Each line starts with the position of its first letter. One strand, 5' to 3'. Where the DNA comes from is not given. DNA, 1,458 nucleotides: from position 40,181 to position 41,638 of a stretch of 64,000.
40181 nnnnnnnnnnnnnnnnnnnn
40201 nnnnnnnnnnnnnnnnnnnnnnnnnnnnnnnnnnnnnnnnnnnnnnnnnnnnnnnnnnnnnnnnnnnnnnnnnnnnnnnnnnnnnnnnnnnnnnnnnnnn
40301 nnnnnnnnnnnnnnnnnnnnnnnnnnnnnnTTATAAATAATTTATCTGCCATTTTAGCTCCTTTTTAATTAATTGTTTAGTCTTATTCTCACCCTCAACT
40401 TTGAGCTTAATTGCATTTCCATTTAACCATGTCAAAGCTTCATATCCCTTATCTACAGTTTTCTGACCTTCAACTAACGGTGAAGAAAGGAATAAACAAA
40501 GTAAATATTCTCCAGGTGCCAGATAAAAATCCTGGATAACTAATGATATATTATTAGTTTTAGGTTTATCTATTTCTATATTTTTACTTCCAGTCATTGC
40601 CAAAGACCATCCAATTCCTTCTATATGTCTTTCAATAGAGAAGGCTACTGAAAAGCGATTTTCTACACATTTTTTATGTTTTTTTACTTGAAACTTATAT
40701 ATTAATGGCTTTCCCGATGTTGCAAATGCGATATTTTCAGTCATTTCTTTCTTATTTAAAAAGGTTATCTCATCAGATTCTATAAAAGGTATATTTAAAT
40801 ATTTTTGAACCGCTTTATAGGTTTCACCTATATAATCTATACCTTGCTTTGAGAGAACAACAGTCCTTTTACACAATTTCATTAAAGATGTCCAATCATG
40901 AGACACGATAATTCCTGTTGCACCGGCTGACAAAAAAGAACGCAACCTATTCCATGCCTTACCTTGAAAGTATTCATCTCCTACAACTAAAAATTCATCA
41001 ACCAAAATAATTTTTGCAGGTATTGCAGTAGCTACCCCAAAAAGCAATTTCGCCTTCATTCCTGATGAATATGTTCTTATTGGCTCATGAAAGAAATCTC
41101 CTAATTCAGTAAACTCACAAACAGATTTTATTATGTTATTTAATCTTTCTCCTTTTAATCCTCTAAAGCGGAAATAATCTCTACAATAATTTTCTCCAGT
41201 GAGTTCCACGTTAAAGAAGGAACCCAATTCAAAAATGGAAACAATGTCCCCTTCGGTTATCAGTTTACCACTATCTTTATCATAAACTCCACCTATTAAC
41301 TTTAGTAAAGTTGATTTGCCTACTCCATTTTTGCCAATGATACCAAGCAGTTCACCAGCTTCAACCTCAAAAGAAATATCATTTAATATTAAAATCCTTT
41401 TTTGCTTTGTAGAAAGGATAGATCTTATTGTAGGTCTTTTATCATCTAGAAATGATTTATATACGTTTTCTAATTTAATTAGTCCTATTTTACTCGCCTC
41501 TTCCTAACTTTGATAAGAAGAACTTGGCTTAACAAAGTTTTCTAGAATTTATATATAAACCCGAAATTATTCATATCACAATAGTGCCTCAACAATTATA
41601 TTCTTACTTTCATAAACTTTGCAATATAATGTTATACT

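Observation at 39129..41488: Two tandem Wzt-type ATPases with divergent C-terminal glycan-binding domains but a single Wzm permease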

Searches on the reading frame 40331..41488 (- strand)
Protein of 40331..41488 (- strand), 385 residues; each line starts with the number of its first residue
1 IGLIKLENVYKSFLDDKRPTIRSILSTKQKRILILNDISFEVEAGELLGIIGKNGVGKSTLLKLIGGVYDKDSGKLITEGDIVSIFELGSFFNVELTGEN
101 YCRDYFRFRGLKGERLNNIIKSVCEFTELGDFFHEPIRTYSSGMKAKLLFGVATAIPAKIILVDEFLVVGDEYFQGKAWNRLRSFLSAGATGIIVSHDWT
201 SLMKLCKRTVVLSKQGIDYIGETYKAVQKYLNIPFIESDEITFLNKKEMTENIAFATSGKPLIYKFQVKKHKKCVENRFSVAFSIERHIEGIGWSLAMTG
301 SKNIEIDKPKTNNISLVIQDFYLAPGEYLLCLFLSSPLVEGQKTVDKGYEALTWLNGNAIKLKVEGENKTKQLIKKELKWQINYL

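Call 8: search_protein_families(library=pfam, proteins=[window:40331-41488:-], max_evalue=0.01)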
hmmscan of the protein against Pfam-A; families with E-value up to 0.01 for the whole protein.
window:40331-41488:- (385 aa): 3 families
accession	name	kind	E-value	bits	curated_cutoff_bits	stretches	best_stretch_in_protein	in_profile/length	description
PF00005.33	ABC_tran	-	1.7e-17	64.7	25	1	35-165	1-134/137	ABC transporter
PF13304.12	AAA_21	-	0.00022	21.8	27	1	48-66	2-20/304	AAA domain, putative AbiEii toxin, Type IV TA system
PF14524.12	Wzt_C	-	0.00024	21.5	30.4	1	251-364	23-129/143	Wzt C-terminal domain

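Call 10: search_protein_families(library=ncbifam, proteins=[window:40331-41488:-], max_evalue=0.001)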
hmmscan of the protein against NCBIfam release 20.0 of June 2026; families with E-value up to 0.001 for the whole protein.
window:40331-41488:- (385 aa): 174 families (the best 25 are shown)
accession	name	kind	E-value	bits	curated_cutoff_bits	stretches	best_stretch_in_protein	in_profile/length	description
NF050108.1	galactan_ABC_ATP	equivalog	3.1e-38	131.3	400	1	31-230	41-240/244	galactan export ABC transporter ATP-binding subunit Wzt/RfbE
NF010065.0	PRK13545.1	equivalog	1.4e-36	126.3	538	1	34-232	39-236/549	teichoic acids export protein ATP-binding subunit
NF010066.0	PRK13546.1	equivalog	8.3e-35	120.4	320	1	24-231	29-235/264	teichoic acids export ABC transporter ATP-binding subunit TagH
NF010059.0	PRK13536.1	equivalog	4.7e-20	71.6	549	1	33-214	57-249/342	nodulation factor ABC transporter ATP-binding protein NodI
TIGR01288.1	nodI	equivalog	3.3e-19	69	424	1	33-214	18-210/303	nodulation factor ABC transporter ATP-binding protein NodI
NF010060.0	PRK13537.1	equivalog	5.5e-18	64.9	521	1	31-213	27-220/314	nodulation factor ABC transporter ATP-binding protein NodI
TIGR01188.1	drrA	subfamily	1.2e-17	64.1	312.45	1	34-237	8-221/302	daunorubicin resistance ABC transporter, ATP-binding protein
NF000355.4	ribo_prot_ABC_F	equivalog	1.3e-17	63.8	380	1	32-227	15-202/499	ribosomal protection-like ABC-F family protein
TIGR03740.1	galliderm_ABC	subfamily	7.1e-17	61.8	309.75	1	27-220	8-205/223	lantibiotic protection ABC transporter ATP-binding subunit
TIGR00968.1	3a0106s01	subfamily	1.4e-15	57.5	342.75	2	30-84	11-65/237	sulfate ABC transporter ATP-binding protein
TIGR03375.1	type_I_sec_LssB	subfamily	2.7e-15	55.7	693.1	1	33-80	481-528/696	type I secretion system permease/ATPase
TIGR04520.1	ECF_ATPase_1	equivalog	3e-15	56.4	315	1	29-80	12-63/269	energy-coupling factor transporter ATPase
NF008653.0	PRK11650.1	subfamily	3.4e-15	55.9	432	1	27-267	12-265/357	sn-glycerol-3-phosphate ABC transporter ATP-binding protein UgpC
NF040840.2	tungstate_WtpC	equivalog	9.5e-15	54.7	440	1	31-227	12-219/347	tungstate ABC transporter ATP-binding protein WtpC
NF043075.1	MMSYN1_0197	equivalog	9.8e-15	54.3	550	1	32-223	15-217/341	spermidine/putrescine ABC transporter ATP-binding protein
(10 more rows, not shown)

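Call 11: find_homologous_proteins(query=window:40331-41488:-, max_evalue=0.00001)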
Query window:40331-41488:- (385 aa): 2029 proteins with E <= 0.00001 among 8000 candidates; the best 120 are listed.
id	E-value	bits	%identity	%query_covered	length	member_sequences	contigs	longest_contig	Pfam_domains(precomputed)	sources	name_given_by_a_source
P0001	2.5e-192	657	100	76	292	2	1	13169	-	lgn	-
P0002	6.4e-182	623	71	99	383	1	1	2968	PF00005.34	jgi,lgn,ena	-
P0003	2.0e-174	599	67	99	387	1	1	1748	PF00005.34,PF13304.13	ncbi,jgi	-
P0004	2.1e-165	569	65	99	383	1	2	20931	PF00005.34,PF13304.13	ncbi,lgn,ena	ncbi:MAG: ABC transporter ATP-binding protein [Planctomycetota bacterium]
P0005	1.4e-160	553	63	99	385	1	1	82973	PF00005.34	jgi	jgi:lipopolysaccharide transport system ATP-binding protein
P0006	6.9e-160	551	64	99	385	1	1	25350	PF00005.34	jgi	jgi:lipopolysaccharide transport system ATP-binding protein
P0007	1.0e-157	544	62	99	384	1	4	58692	PF00005.34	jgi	jgi:lipopolysaccharide transport system ATP-binding protein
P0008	1.3e-153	530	60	100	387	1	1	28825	PF00005.34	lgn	-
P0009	2.5e-152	526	63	99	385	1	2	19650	PF00005.34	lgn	-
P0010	3.8e-144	499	57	99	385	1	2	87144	PF00005.34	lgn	-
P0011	1.7e-139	484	58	100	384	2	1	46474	PF14524.13,PF00005.34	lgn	-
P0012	1.4e-136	474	57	100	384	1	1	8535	PF14524.13,PF00005.34,PF13304.13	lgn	-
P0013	2.6e-112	394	49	99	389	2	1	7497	PF00005.34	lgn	-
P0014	3.1e-112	394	48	99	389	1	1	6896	PF00005.34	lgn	-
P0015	5.0e-109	383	48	98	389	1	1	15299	PF00005.34,PF13304.13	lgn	-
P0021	2.2e-87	312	42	98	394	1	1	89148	PF00005.34,PF13304.13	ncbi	-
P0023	2.4e-82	296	40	99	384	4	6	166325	PF00005.34,PF13304.13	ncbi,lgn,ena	-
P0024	4.8e-79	285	39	99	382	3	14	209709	PF00005.34,PF13304.13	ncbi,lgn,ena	-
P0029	1.1e-60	224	36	94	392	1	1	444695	PF00005.34,PF13304.13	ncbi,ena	-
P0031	7.0e-57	212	35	90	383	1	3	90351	PF00005.34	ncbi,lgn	-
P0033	1.0e-44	172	41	59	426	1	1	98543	PF14524.13,PF00005.34,PF13555.13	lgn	-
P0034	4.7e-44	170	40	59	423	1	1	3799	PF14524.13,PF00005.34,PF13555.13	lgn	-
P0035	6.2e-44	169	40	59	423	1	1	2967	PF14524.13,PF00005.34,PF13555.13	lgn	-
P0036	6.7e-44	169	40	59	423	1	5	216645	PF14524.13,PF00005.34,PF13555.13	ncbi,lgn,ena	-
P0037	8.5e-44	169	40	59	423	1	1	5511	PF14524.13,PF00005.34,PF13555.13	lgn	-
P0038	1.2e-43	168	41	61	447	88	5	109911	PF14524.13,PF00005.34,PF13555.13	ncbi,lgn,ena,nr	ncbi:MAG: ABC transporter ATP-binding protein [Lachnospiraceae bacterium]|nr:ABC transporter ATP-bin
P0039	1.1e-42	165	42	55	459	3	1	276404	PF14524.13,PF00005.34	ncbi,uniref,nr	ncbi:ABC transporter ATP-binding protein [Aliarcobacter skirrowii]|uniref:ABC transporter ATP-bindin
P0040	2.9e-42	164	39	60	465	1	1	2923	PF14524.13,PF00005.34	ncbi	-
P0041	3.7e-42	163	38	55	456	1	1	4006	PF14524.13,PF00005.34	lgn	-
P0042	5.4e-42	163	41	56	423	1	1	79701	PF14524.13,PF00005.34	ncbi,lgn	-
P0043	6.6e-42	162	39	60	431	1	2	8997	PF14524.13,PF00005.34,PF13555.13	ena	-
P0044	8.5e-42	162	39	59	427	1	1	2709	PF14524.13,PF00005.34,PF13555.13,PF13304.13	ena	-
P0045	1.8e-41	161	42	54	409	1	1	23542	PF14524.13,PF00005.34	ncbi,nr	ncbi:MAG: ABC transporter ATP-binding protein [Eubacteriales bacterium]|nr:ABC transporter ATP-bindi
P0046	1.9e-41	161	38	59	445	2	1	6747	PF14524.13,PF00005.34,PF13476.13,PF13304.13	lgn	-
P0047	2.0e-41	161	43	51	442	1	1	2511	PF14524.13,PF00005.34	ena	-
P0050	2.6e-41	161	37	61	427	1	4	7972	PF14524.13,PF00005.34,PF13304.13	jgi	jgi:ABC-type polysaccharide/polyol phosphate transport system ATPase subunit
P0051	4.5e-41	160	46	47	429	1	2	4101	PF14524.13,PF00005.34,PF13555.13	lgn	-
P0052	4.6e-41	160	40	54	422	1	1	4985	PF14524.13,PF00005.34,PF13555.13,PF13304.13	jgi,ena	-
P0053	6.1e-41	159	35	71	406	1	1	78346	PF14524.13,PF00005.34,PF13304.13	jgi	jgi:lipopolysaccharide transport system ATP-binding protein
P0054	1.1e-40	158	41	55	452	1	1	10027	PF14524.13,PF00005.34,PF13304.13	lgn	-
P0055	1.1e-40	158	40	59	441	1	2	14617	PF14524.13,PF00005.34,PF13555.13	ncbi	-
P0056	1.2e-40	158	42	52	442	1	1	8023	PF14524.13,PF00005.34,PF13555.13,PF13304.13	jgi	-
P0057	1.9e-40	158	36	71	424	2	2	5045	PF14524.13,PF00005.34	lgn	-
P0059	2.8e-40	157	38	55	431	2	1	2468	PF14524.13,PF00005.34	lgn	-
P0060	3.1e-40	157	38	59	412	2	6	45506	PF14524.13,PF00005.34,PF13555.13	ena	-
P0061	3.3e-40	157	40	48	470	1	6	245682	PF14524.13,PF00005.34,PF13175.13,PF13304.13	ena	-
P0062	3.4e-40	157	36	75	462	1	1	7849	PF14524.13,PF00005.34,PF13555.13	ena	-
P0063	4.3e-40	157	34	75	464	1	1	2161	PF14524.13,PF00005.34,PF13555.13,PF13304.13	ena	-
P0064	4.5e-40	156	34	73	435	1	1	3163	PF14524.13,PF00005.34,PF13555.13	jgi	jgi:ABC-type polysaccharide/polyol phosphate transport system ATPase subunit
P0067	5.6e-40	156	39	55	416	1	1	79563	PF14524.13,PF00005.34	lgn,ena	-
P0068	5.7e-40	156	37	59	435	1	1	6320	PF14524.13,PF00005.34,PF13555.13,PF13304.13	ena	-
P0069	7.0e-40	156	46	47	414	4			PF14524.13,PF00005.34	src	-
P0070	9.2e-40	155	41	55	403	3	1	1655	PF14524.13,PF00005.34,PF13304.13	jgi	-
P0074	1.1e-39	155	37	63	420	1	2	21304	PF14524.13,PF00005.34,PF13304.13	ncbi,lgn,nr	ncbi:ABC transporter ATP-binding protein [bacterium]|nr:ABC transporter ATP-binding protein [bacteri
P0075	1.1e-39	155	41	52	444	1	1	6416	PF14524.13,PF00005.34,PF13555.13,PF13304.13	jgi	jgi:lipopolysaccharide transport system ATP-binding protein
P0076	1.2e-39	155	39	59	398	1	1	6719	PF14524.13,PF00005.34,PF13555.13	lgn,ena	-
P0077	1.6e-39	155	39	55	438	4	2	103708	PF14524.13,PF00005.34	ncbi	-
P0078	1.6e-39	155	38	60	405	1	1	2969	PF14524.13,PF00005.34,PF13555.13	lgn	-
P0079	2.0e-39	154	36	72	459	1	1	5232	PF14524.13,PF00005.34,PF13304.13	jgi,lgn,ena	-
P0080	2.0e-39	154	41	56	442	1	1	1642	PF14524.13,PF00005.34,PF13304.13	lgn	-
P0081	2.2e-39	154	37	67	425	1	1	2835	PF14524.13,PF00005.34,PF13555.13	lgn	-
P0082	2.2e-39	154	37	59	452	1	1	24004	PF14524.13,PF00005.34,PF13555.13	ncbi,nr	ncbi:MAG: ABC transporter ATP-binding protein [Eubacteriales bacterium]|nr:ABC transporter ATP-bindi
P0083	2.7e-39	154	40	55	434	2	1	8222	PF14524.13,PF00005.34,PF13555.13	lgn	-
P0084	3.2e-39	154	31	80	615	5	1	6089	PF14524.13,PF00005.34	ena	-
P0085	4.6e-39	153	38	55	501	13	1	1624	PF14524.13,PF00005.34,PF13555.13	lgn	-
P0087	4.9e-39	153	45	50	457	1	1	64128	PF14524.13,PF00005.34,PF13476.13,PF13555.13,PF13304.13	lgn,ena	-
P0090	5.2e-39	153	43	55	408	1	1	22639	PF14524.13,PF00005.34,PF13304.13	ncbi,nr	ncbi:MAG: ABC transporter ATP-binding protein [Sulfurimonas sp.]|nr:ABC transporter ATP-binding prot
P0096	6.4e-39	153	38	55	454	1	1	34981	PF14524.13,PF00005.34,PF13304.13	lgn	-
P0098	7.1e-39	152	34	76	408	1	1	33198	PF14524.13,PF00005.34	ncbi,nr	ncbi:MAG: ABC transporter ATP-binding protein, partial [Desulfuromonadales bacterium]|nr:ABC transpo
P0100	1.1e-38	152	39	59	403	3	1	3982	PF14524.13,PF00005.34,PF13304.13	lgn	-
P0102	1.2e-38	152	36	59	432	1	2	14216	PF14524.13,PF00005.34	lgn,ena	-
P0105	1.3e-38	152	32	85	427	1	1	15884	PF14524.13,PF00005.34,PF13555.13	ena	-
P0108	1.4e-38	151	39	55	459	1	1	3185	PF14524.13,PF00005.34,PF13555.13,PF13304.13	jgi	-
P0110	1.9e-38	151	38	61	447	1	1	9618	PF14524.13,PF00005.34,PF13555.13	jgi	-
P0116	2.4e-38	151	42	55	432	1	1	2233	PF14524.13,PF00005.34,PF13304.13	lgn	-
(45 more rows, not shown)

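Call 14: find_encoding_contigs(protein=P0005, flank=8000, max_places=3)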
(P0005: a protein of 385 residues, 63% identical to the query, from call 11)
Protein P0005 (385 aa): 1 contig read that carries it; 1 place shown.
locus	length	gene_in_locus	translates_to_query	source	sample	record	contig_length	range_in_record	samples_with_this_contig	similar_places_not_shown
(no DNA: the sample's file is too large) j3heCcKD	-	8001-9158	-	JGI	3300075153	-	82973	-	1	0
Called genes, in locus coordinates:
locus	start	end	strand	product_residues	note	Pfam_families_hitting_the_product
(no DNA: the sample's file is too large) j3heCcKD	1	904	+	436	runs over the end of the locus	PF02638:GHL10, PF14871:GHL6, PF02638:GHL10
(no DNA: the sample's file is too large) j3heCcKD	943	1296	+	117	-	-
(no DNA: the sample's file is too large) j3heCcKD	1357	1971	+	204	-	-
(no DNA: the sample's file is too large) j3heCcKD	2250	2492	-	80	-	PF05016:ParE_toxin (faint)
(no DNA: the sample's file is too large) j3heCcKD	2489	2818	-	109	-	-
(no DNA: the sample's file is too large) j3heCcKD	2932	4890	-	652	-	PF08309:LVIVD (weak)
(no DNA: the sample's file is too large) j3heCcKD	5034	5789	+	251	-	-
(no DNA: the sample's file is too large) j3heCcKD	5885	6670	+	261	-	PF13847:Methyltransf_31, PF08241:Methyltransf_11, PF08242:Methyltransf_12, PF13649:Methyltransf_25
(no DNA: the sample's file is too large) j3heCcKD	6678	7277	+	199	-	PF13302:Acetyltransf_3, PF13420:Acetyltransf_4, PF00583:Acetyltransf_1, PF13523:Acetyltransf_8 (weak)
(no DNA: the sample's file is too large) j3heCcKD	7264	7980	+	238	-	PF08889:WbqC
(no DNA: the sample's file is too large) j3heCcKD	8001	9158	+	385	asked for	PF00005:ABC_tran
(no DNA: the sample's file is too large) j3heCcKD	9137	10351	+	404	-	PF00005:ABC_tran, PF13304:AAA_21 (faint), PF14524:Wzt_C (weak)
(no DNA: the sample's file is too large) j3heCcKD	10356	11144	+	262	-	PF01061:ABC2_membrane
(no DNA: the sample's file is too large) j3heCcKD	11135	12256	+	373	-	-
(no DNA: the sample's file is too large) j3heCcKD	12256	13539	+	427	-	-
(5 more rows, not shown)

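Call 15: find_encoding_contigs(protein=P0023, flank=8000, max_places=2)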
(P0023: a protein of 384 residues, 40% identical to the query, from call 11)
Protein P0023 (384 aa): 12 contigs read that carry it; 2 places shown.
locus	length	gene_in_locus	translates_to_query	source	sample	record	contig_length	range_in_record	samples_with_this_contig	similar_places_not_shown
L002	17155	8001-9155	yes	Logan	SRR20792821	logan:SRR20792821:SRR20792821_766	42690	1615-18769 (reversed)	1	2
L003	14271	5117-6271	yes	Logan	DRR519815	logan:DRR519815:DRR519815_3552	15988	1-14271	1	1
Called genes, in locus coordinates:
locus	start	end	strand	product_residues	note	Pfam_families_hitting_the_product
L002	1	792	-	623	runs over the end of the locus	PF13522:GATase_6, PF13537:GATase_7, PF00733:Asn_synthase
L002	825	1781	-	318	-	PF00106:adh_short, PF01370:Epimerase, PF02719:Polysacc_synt_2, PF04321:RmlD_sub_bind, PF01073:3Beta_HSD, PF13460:NAD_binding_10, PF16363:GDP_Man_Dehyd, PF07993:NAD_binding_4, +1 more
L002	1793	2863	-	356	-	-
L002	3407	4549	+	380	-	PF00589:Phage_integrase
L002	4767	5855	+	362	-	PF02350:Epimerase_2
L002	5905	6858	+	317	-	PF01073:3Beta_HSD, PF01370:Epimerase, PF02719:Polysacc_synt_2, PF04321:RmlD_sub_bind, PF05368:NmrA (faint), PF07993:NAD_binding_4 (faint), PF13460:NAD_binding_10, PF16363:GDP_Man_Dehyd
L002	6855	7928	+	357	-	PF01073:3Beta_HSD, PF01370:Epimerase, PF02719:Polysacc_synt_2 (faint), PF07993:NAD_binding_4 (faint), PF16363:GDP_Man_Dehyd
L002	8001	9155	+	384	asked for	PF00005:ABC_tran, PF13304:AAA_21 (faint)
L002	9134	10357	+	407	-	PF00005:ABC_tran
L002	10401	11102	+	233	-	PF01061:ABC2_membrane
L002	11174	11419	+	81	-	-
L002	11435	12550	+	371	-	-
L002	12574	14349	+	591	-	-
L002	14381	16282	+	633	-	PF12481:DUF3700 (weak), PF13522:GATase_6, PF13537:GATase_7, PF00733:Asn_synthase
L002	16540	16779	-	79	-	-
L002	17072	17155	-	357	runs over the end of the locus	PF01408:GFO_IDH_MocA, PF02894:GFO_IDH_MocA_C, PF22725:GFO_IDH_MocA_C3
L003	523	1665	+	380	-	PF00589:Phage_integrase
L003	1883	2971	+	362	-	PF02350:Epimerase_2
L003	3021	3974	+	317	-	PF01073:3Beta_HSD, PF01370:Epimerase, PF02719:Polysacc_synt_2, PF04321:RmlD_sub_bind, PF05368:NmrA (faint), PF07993:NAD_binding_4 (faint), PF13460:NAD_binding_10, PF16363:GDP_Man_Dehyd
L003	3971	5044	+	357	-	PF01073:3Beta_HSD, PF01370:Epimerase, PF02719:Polysacc_synt_2 (faint), PF07993:NAD_binding_4 (faint), PF16363:GDP_Man_Dehyd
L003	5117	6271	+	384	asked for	PF00005:ABC_tran, PF13304:AAA_21 (faint)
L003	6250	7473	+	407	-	PF00005:ABC_tran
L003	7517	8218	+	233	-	PF01061:ABC2_membrane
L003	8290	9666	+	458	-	-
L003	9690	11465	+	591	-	-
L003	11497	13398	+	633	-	PF12481:DUF3700 (weak), PF13522:GATase_6, PF13537:GATase_7, PF00733:Asn_synthase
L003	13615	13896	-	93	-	-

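Call 16: find_encoding_contigs(protein=P0029, flank=8000, max_places=2)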
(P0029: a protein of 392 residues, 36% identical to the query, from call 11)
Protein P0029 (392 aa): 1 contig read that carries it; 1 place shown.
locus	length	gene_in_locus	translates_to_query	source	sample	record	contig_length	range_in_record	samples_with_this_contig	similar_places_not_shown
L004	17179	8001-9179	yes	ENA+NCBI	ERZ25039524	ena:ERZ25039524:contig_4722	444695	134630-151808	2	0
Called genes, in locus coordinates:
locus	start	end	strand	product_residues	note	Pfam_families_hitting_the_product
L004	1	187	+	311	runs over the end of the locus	PF00551:Formyl_trans_N, PF02911:Formyl_trans_C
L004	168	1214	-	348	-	PF02350:Epimerase_2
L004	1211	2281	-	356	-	PF01073:3Beta_HSD (weak), PF01370:Epimerase, PF02719:Polysacc_synt_2 (faint), PF16363:GDP_Man_Dehyd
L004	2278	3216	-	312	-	PF01370:Epimerase, PF02719:Polysacc_synt_2, PF04321:RmlD_sub_bind, PF13460:NAD_binding_10, PF16363:GDP_Man_Dehyd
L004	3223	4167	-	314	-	PF01073:3Beta_HSD, PF01370:Epimerase, PF02719:Polysacc_synt_2, PF04321:RmlD_sub_bind, PF05368:NmrA, PF13460:NAD_binding_10, PF16363:GDP_Man_Dehyd, PF07993:NAD_binding_4 (weak)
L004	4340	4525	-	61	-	-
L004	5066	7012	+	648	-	PF13522:GATase_6, PF13537:GATase_7, PF00733:Asn_synthase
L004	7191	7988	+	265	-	PF01061:ABC2_membrane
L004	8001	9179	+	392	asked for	PF00005:ABC_tran, PF13304:AAA_21 (faint)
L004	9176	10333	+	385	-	PF00005:ABC_tran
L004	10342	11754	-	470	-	PF00551:Formyl_trans_N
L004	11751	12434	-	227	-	PF08889:WbqC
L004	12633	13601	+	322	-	-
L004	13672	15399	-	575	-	PF13522:GATase_6, PF13537:GATase_7, PF00733:Asn_synthase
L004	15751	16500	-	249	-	-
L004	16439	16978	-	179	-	-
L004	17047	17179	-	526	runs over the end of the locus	PF13439:Glyco_transf_4 (weak), PF13579:Glyco_trans_4_4 (weak), PF00534:Glycos_transf_1, PF13692:Glyco_trans_1_4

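Call 17: find_encoding_contigs(protein=P0010, flank=8000, max_places=2)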
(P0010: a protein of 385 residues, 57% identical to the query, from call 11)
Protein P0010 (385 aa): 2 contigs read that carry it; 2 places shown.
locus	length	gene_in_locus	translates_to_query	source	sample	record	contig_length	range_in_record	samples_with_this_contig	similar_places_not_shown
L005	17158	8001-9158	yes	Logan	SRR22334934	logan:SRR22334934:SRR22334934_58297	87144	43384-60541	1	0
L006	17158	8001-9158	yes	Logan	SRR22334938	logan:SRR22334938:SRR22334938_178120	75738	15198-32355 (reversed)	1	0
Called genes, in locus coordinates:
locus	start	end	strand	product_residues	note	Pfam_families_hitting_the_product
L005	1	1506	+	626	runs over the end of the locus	PF13522:GATase_6, PF13537:GATase_7, PF12481:DUF3700 (weak), PF00733:Asn_synthase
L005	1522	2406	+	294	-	PF01073:3Beta_HSD, PF01370:Epimerase, PF04321:RmlD_sub_bind, PF16363:GDP_Man_Dehyd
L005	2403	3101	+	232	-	PF00149:Metallophos, PF12850:Metallophos_2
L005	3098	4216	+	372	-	PF02786:CPSase_L_D2 (faint), PF21360:PylC-like_N, PF02655:ATP-grasp_3, PF15632:ATPgrasp_Ter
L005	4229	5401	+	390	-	PF13489:Methyltransf_23, PF08241:Methyltransf_11, PF08242:Methyltransf_12, PF13649:Methyltransf_25 (weak), PF13847:Methyltransf_31, PF08484:Methyltransf_14 (faint)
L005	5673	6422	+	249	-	-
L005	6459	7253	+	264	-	PF00551:Formyl_trans_N, PF02911:Formyl_trans_C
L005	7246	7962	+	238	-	PF08889:WbqC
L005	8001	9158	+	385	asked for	PF00005:ABC_tran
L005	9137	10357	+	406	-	PF00005:ABC_tran, PF14524:Wzt_C (weak)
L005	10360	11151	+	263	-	PF01061:ABC2_membrane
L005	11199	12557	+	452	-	-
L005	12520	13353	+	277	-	PF01209:Ubie_methyltran (weak), PF13489:Methyltransf_23, PF02353:CMAS (faint), PF05175:MTS, PF13847:Methyltransf_31, PF08241:Methyltransf_11, PF08242:Methyltransf_12, PF13649:Methyltransf_25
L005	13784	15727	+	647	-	PF13522:GATase_6, PF13537:GATase_7, PF00733:Asn_synthase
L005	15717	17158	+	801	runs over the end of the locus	PF13692:Glyco_trans_1_4 (weak)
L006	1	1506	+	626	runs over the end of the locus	PF13522:GATase_6, PF13537:GATase_7, PF12481:DUF3700 (weak), PF00733:Asn_synthase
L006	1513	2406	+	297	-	PF01073:3Beta_HSD, PF01370:Epimerase, PF04321:RmlD_sub_bind, PF16363:GDP_Man_Dehyd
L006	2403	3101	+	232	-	PF00149:Metallophos, PF12850:Metallophos_2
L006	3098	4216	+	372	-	PF02786:CPSase_L_D2 (faint), PF21360:PylC-like_N, PF02655:ATP-grasp_3, PF15632:ATPgrasp_Ter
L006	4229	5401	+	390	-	PF13489:Methyltransf_23, PF08241:Methyltransf_11, PF08242:Methyltransf_12, PF13649:Methyltransf_25 (weak), PF13847:Methyltransf_31, PF08484:Methyltransf_14 (faint)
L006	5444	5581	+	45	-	-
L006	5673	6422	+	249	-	-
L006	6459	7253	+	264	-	PF00551:Formyl_trans_N, PF02911:Formyl_trans_C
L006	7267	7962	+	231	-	PF08889:WbqC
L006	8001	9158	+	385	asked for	PF00005:ABC_tran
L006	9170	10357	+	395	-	PF00005:ABC_tran, PF14524:Wzt_C (weak)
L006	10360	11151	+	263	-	PF01061:ABC2_membrane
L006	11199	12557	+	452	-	-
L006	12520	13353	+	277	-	PF01209:Ubie_methyltran (weak), PF13489:Methyltransf_23, PF02353:CMAS (faint), PF05175:MTS, PF13847:Methyltransf_31, PF08241:Methyltransf_11, PF08242:Methyltransf_12, PF13649:Methyltransf_25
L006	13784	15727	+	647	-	PF13522:GATase_6, PF13537:GATase_7, PF00733:Asn_synthase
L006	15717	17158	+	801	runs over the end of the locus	PF13692:Glyco_trans_1_4 (weak)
